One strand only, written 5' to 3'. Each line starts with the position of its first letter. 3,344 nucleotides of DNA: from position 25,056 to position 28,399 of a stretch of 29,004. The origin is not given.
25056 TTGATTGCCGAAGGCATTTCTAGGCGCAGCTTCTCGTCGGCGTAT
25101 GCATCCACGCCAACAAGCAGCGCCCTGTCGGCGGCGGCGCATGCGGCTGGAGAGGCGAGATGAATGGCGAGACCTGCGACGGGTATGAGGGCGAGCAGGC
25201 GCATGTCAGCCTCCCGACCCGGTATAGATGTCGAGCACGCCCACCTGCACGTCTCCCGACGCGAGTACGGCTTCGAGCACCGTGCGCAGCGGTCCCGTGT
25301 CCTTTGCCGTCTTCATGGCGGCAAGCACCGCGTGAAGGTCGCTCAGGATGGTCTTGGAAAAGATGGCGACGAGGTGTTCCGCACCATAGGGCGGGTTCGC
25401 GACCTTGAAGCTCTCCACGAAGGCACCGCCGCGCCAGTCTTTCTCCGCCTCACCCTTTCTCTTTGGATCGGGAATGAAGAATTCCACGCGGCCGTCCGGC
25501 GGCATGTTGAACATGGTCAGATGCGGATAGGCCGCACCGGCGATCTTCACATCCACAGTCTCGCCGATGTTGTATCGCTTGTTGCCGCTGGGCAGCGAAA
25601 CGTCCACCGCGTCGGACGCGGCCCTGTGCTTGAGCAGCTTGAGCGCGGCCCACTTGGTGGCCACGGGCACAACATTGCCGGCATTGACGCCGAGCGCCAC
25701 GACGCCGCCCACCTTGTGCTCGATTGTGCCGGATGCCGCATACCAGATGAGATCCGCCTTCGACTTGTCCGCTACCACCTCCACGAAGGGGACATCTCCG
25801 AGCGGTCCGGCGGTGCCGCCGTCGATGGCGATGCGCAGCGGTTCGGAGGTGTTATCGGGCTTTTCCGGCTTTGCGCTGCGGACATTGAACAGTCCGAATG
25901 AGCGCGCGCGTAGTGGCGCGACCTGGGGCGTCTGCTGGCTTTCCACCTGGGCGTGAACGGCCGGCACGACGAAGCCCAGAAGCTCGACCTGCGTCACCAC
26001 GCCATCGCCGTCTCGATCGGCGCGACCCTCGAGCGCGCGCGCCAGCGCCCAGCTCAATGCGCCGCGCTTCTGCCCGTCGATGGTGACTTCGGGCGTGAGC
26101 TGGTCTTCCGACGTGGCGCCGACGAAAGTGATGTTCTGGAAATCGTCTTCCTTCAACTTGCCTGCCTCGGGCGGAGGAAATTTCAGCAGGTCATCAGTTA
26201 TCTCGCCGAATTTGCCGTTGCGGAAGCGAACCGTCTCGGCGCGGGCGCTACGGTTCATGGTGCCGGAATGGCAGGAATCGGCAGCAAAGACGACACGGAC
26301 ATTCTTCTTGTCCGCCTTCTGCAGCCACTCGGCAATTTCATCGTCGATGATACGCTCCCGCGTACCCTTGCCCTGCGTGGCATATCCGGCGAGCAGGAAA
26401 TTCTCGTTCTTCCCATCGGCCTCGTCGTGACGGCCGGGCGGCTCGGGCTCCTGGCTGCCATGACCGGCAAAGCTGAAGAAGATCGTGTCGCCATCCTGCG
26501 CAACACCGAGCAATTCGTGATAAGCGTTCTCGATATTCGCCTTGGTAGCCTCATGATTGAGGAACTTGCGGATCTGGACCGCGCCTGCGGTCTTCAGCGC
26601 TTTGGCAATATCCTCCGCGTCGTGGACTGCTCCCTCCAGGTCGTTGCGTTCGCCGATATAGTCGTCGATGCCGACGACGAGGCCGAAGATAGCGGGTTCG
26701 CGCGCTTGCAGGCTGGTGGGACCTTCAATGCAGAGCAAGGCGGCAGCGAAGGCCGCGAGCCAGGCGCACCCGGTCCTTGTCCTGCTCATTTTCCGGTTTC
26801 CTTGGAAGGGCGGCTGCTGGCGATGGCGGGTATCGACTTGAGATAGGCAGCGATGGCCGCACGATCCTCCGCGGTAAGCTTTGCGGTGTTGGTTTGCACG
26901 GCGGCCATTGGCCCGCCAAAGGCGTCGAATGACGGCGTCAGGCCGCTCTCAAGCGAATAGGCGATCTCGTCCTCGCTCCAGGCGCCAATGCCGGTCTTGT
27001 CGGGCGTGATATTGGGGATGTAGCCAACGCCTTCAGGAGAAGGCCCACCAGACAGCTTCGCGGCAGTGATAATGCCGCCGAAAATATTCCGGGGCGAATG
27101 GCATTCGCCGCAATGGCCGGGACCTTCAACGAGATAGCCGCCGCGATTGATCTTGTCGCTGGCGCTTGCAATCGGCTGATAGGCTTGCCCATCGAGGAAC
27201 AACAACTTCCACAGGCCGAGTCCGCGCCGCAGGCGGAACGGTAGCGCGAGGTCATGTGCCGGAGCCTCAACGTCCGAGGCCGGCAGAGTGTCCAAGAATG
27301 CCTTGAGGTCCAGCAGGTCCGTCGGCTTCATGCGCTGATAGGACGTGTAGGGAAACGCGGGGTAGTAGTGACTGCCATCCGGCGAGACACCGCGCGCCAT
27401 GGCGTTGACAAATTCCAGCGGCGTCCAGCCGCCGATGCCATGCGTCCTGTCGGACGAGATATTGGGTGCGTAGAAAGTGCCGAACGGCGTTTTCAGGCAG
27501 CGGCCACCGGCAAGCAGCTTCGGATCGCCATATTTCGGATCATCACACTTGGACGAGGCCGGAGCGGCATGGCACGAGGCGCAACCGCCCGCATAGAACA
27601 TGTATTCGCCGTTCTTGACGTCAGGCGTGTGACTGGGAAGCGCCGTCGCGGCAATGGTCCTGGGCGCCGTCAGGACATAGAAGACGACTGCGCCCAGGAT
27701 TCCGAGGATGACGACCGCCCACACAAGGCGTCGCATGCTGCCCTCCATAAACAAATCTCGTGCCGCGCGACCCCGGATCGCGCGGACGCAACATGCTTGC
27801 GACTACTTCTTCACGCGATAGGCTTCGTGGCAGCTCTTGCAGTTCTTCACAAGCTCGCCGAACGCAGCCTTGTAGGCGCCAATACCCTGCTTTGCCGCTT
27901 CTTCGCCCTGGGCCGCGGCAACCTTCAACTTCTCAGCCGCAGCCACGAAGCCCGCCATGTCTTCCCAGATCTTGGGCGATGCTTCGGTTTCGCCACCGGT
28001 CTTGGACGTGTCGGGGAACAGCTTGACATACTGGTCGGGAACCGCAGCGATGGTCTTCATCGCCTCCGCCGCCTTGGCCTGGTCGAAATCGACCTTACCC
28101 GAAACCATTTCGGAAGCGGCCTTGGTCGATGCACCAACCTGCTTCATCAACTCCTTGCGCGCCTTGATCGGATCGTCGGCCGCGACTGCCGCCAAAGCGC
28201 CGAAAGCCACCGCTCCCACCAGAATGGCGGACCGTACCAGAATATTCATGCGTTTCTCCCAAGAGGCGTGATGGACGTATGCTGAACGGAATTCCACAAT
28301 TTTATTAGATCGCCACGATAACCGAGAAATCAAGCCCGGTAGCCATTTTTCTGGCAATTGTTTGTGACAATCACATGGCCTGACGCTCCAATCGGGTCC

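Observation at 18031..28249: Candidate undescribed system: a seven-gene periplasmic caspase / pseudo-caspase / c-type cytochrome / OmpA cluster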

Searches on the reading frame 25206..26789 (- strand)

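Call 4: search_protein_families(library=pfam, proteins=[window:25206-26789:-], max_evalue=0.01)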
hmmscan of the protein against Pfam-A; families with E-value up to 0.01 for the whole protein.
window:25206-26789:- (527 aa): 1 family
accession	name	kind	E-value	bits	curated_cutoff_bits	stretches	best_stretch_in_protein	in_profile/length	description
PF00656.27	Peptidase_C14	-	9.7e-17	61.9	21.4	1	37-290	5-223/233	Caspase domain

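Call 5: search_protein_families(library=ncbifam, proteins=[window:25206-26789:-], max_evalue=0.01)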
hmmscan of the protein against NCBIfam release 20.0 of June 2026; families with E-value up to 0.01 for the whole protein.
window:25206-26789:- (527 aa): 2 families
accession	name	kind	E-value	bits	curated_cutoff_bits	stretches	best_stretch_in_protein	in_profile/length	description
NF047832.1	caspase_w_EACC1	subfamily_domain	8.4e-06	25.4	140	1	37-187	4-144/211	caspase, EACC1-associated type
TIGR00705.1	SppA_67K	equivalog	0.0038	15.6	311.45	1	60-163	246-348/590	signal peptide peptidase SppA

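Call 77: search_protein_families(library=padloc, proteins=[window:25206-26789:-], max_evalue=0.01)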
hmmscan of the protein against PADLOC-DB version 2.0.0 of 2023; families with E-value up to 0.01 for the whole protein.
window:25206-26789:- (527 aa): 1 family
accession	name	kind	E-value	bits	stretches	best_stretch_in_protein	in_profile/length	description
PDLC02987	caspase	-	1.7e-18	65.1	1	33-199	2-130/453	-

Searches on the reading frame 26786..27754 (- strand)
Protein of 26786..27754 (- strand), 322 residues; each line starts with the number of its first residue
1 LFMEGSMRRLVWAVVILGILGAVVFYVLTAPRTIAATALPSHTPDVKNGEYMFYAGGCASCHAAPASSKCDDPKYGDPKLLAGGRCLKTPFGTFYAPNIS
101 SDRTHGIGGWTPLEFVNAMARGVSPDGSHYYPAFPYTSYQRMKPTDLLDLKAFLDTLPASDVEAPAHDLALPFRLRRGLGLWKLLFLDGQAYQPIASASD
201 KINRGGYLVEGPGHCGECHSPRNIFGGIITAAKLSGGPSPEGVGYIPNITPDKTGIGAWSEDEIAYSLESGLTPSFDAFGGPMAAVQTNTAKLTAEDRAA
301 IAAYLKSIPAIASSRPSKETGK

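Call 4: search_protein_families(library=pfam, proteins=[window:26786-27754:-], max_evalue=0.01)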
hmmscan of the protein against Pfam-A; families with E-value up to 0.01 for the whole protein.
window:26786-27754:- (322 aa): 2 families
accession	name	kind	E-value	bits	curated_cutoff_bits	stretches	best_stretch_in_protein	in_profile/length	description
PF00034.26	Cytochrom_C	-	3.9e-07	31.7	21.3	1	47-157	2-89/90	Cytochrome c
PF13442.11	Cytochrome_CBB3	-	0.0053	17.5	27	0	206-305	7-68/68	Cytochrome C oxidase, cbb3-type, subunit III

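Call 5: search_protein_families(library=ncbifam, proteins=[window:26786-27754:-], max_evalue=0.01)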
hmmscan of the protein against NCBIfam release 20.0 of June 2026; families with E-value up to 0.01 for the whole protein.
window:26786-27754:- (322 aa): 2 families
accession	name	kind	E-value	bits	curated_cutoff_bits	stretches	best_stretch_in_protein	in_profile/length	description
NF050122.1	bc1_QcrC_actin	exception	0.00011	21.7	200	1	12-69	8-63/253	cytochrome bc1 complex diheme cytochrome c subunit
NF033222.2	listolys_S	subfamily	0.0075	16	33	0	47-64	16-33/47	listeriolysin S family TOMM bacteriocin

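Call 18: search_solved_structures(query=window:26786-27754:-, max_evalue=0.01)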
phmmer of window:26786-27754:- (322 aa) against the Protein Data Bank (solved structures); distinct sequences matched with E-value up to 0.01: 6.
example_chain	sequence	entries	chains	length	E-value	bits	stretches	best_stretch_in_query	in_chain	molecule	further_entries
7w2j_C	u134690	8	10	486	2.5e-49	171.7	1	36-314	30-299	Fructose dehydrogenase cytochrome subunit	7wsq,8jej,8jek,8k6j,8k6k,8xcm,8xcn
8gy2_B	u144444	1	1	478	1.1e-44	156.3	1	36-314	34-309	Alcohol dehydrogenase (quinone), cytochrome c subunit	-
8gy3_A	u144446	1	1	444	1.1e-43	153.1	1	7-312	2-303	Cytochrome c subunit of aldehyde dehydrogenase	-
8hdd_B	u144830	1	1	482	9.3e-42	146.8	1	43-316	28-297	Glucose dehydrogenase beta subunit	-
9x0q_B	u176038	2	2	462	1.8e-35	126.1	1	36-314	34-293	Alcohol dehydrogenase (quinone), cytochrome c subunit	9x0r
9jqa_C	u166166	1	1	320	9.9e-18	67.8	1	187-314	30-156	Fructose dehydrogenase cytochrome subunit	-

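Call 77: search_protein_families(library=padloc, proteins=[window:26786-27754:-], max_evalue=0.01)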
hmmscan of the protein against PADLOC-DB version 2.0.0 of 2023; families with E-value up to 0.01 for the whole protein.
window:26786-27754:- (322 aa): 0 families

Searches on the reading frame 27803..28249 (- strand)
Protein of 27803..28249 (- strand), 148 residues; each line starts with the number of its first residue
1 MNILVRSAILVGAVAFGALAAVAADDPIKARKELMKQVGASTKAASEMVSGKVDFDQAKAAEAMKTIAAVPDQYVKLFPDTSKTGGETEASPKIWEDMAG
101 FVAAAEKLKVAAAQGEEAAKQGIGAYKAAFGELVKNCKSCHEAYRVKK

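Call 4: search_protein_families(library=pfam, proteins=[window:27803-28249:-], max_evalue=0.01)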
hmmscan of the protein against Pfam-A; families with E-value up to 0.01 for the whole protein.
window:27803-28249:- (148 aa): 1 family
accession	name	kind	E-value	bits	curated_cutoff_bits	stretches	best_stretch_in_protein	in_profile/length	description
PF01322.25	Cytochrom_C_2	-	1.1e-30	107.5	26.5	1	26-145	1-121/121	Cytochrome C'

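Call 5: search_protein_families(library=ncbifam, proteins=[window:27803-28249:-], max_evalue=0.01)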
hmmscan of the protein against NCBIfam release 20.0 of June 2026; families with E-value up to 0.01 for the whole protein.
window:27803-28249:- (148 aa): 0 families

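Call 77: search_protein_families(library=padloc, proteins=[window:27803-28249:-], max_evalue=0.01)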
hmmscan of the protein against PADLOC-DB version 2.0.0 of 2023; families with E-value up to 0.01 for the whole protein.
window:27803-28249:- (148 aa): 0 families

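Call 98: search_solved_structures(query=window:27803-28249:-, max_evalue=0.001, show_alignments=2)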
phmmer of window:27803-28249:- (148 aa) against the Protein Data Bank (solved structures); distinct sequences matched with E-value up to 0.001: 36.
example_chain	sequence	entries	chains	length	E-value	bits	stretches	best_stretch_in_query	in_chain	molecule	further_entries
1a7v_A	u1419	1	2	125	1.4e-22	83.5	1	26-148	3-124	CYTOCHROME C'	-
1mqv_A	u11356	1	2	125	1.6e-20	76.9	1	25-148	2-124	CYTOCHROME C'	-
1jaf_A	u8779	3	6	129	6e-13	52.4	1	36-146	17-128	CYTOCHROME C'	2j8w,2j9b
1e83_A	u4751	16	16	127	6e-10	42.7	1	25-148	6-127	CYTOCHROME C'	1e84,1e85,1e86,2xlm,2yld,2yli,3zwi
5agf_A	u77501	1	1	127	6.1e-10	42.7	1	25-148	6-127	CYTOCHROME C PRIME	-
1cgo_A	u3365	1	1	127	7.7e-10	42.3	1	25-148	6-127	CYTOCHROME C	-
2ykz_A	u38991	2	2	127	1e-09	41.9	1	25-148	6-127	CYTOCHROME C'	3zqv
1cgn_A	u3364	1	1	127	1.4e-09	41.5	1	25-148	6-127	CYTOCHROME C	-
2yl0_A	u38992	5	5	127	1.7e-09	41.2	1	25-148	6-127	CYTOCHROME C'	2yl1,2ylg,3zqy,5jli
4d4n_A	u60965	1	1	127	1.9e-09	41.1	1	25-148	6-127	CYTOCHROME C'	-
2xle_A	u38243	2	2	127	1.9e-09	41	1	25-148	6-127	CYTOCHROME C'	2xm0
2xld_A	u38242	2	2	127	2.3e-09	40.8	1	25-148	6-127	CYTOCHROME C'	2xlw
2yl3_A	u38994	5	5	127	2.3e-09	40.8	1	25-148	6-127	CYTOCHROME C'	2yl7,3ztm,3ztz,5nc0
5jua_A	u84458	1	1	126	2.4e-09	40.7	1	25-147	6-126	Cytochrome c'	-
5jp7_A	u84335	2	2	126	2.6e-09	40.6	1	25-147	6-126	Cytochrome c'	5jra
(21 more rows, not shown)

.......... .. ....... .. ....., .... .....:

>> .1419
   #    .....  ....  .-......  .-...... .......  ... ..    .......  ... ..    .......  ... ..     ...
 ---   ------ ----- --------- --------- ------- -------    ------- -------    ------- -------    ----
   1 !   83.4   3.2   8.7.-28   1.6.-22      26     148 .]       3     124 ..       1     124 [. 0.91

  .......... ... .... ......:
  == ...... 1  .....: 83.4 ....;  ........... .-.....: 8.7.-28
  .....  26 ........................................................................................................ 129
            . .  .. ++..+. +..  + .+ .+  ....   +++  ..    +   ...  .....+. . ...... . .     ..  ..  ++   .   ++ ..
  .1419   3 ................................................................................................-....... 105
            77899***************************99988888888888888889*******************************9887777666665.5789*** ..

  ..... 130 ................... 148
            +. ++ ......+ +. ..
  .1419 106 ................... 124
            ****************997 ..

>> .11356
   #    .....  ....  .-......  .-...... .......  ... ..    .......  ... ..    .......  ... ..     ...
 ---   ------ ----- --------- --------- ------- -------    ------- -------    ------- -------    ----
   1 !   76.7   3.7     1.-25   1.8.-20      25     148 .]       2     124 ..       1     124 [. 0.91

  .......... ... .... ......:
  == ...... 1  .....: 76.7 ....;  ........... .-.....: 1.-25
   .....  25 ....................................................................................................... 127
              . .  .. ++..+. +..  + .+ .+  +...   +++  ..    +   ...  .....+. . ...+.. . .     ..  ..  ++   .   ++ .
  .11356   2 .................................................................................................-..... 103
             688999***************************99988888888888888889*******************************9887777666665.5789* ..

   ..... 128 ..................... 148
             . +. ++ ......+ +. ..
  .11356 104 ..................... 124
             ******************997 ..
